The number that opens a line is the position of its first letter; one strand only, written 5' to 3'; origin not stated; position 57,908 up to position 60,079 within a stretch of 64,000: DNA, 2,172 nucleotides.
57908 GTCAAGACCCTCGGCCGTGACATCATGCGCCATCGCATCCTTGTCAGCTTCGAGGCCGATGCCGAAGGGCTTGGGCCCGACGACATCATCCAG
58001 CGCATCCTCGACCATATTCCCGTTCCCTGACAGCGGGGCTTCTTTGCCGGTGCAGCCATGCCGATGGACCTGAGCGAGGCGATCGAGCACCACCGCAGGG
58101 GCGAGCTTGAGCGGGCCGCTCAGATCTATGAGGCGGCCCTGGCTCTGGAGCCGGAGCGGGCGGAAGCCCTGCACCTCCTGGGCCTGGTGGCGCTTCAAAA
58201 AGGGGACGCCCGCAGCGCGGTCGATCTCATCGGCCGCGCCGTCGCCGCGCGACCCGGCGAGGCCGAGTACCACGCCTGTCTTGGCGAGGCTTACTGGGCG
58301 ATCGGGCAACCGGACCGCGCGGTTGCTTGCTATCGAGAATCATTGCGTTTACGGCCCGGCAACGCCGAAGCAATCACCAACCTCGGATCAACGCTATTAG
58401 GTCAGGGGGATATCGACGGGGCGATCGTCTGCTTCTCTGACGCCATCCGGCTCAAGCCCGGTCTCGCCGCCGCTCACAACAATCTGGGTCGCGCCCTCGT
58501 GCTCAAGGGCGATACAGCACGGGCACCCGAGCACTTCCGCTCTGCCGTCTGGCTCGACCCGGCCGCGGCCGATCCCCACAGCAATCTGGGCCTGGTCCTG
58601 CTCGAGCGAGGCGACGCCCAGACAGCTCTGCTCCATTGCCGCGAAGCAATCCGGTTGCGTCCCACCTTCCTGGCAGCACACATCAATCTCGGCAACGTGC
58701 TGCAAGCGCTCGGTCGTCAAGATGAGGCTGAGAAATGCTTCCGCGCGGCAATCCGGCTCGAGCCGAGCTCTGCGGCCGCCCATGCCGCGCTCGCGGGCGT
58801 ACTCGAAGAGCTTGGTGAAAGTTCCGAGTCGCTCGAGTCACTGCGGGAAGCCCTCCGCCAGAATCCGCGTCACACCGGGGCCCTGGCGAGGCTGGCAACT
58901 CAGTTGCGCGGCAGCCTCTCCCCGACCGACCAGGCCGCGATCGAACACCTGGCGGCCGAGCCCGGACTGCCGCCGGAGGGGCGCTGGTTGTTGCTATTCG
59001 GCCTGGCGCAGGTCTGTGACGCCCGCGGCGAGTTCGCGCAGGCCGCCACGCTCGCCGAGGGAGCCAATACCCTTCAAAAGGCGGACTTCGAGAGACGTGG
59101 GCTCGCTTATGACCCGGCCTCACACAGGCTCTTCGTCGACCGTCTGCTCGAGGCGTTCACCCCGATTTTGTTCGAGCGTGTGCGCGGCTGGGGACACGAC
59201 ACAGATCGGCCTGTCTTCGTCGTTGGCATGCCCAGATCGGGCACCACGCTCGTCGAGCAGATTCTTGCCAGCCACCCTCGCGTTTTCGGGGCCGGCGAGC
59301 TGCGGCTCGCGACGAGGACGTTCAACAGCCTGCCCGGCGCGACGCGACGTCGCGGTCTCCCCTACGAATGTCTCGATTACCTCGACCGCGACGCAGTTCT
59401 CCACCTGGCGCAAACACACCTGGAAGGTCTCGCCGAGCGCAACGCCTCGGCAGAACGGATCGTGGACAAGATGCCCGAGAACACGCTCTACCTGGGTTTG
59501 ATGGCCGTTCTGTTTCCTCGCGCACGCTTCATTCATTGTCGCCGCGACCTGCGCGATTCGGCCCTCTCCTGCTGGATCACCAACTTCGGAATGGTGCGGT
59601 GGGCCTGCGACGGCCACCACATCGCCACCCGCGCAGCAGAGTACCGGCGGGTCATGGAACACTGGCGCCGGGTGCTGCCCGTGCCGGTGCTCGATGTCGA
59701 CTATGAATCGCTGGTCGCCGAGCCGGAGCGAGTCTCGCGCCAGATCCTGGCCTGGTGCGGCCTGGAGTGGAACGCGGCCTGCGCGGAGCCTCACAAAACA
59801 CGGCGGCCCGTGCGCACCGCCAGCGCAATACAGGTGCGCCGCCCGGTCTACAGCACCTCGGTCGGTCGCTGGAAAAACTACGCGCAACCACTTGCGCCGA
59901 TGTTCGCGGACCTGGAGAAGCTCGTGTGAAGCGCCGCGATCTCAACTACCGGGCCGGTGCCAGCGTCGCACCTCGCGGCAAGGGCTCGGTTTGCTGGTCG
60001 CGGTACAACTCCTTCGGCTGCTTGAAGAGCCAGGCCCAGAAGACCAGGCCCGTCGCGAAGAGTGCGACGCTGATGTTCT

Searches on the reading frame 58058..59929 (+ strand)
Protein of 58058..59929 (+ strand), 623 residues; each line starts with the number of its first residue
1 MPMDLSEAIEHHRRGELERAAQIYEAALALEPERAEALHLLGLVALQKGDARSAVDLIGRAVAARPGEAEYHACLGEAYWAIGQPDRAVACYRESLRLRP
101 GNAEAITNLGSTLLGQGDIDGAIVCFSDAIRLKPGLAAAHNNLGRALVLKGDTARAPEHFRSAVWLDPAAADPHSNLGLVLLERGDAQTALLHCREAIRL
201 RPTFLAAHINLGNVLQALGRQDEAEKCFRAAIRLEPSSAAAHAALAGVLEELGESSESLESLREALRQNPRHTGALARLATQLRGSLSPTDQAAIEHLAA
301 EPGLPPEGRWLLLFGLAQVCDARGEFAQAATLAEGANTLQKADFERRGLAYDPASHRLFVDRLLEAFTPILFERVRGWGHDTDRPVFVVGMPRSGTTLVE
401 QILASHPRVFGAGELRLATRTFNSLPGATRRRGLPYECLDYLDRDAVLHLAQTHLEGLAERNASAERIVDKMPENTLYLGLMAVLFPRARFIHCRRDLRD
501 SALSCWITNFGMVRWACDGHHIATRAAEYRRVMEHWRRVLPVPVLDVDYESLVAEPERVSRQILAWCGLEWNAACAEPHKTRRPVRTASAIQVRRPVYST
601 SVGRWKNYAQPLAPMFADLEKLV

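Call 25: list_cluster_members(proteins=[window:58058-59929:+, window:39552-40631:-, window:49528-50640:-, window:43738-44649:+, window:45794-46612:+, window:55003-55767:+, window:59946-60812:-, window:29771-30586:-, window:25827-26726:-, window:7582-8559:-])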
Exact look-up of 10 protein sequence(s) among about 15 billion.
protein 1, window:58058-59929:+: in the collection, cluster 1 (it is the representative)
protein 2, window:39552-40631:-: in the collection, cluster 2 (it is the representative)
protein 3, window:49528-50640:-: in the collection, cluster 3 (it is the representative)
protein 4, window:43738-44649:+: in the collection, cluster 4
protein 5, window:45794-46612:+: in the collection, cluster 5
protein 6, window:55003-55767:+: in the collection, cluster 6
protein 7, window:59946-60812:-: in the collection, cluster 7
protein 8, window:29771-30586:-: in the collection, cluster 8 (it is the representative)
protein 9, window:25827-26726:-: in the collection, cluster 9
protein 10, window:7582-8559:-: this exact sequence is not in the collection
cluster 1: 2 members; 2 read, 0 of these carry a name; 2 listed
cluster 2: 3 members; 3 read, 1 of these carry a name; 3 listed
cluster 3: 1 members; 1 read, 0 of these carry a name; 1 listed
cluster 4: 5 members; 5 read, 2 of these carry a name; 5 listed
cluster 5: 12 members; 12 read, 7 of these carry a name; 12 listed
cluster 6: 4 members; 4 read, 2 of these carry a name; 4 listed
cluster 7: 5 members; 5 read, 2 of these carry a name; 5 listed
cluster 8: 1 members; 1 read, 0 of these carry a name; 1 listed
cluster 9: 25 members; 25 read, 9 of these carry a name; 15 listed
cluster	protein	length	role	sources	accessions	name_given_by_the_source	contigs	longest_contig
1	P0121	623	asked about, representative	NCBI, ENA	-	-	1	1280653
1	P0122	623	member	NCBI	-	-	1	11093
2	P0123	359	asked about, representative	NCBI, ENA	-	-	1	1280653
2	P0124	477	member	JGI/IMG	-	hypothetical protein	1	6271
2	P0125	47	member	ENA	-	-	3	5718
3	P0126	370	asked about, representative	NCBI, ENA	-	-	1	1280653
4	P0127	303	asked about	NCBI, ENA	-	-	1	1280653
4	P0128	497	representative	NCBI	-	-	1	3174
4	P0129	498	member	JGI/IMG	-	hypothetical protein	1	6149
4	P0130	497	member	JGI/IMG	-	hypothetical protein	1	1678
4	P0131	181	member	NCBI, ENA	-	-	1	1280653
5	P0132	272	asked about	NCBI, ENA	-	-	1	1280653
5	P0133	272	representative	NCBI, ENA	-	-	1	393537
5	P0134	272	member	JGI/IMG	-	ABC-type transport system involved in multi-copper enzyme maturation permease subunit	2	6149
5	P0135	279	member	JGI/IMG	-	ABC-type transport system involved in multi-copper enzyme maturation permease subunit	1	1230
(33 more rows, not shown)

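Call 27: find_encoding_contigs(protein=P0121, flank=10000, max_places=3)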
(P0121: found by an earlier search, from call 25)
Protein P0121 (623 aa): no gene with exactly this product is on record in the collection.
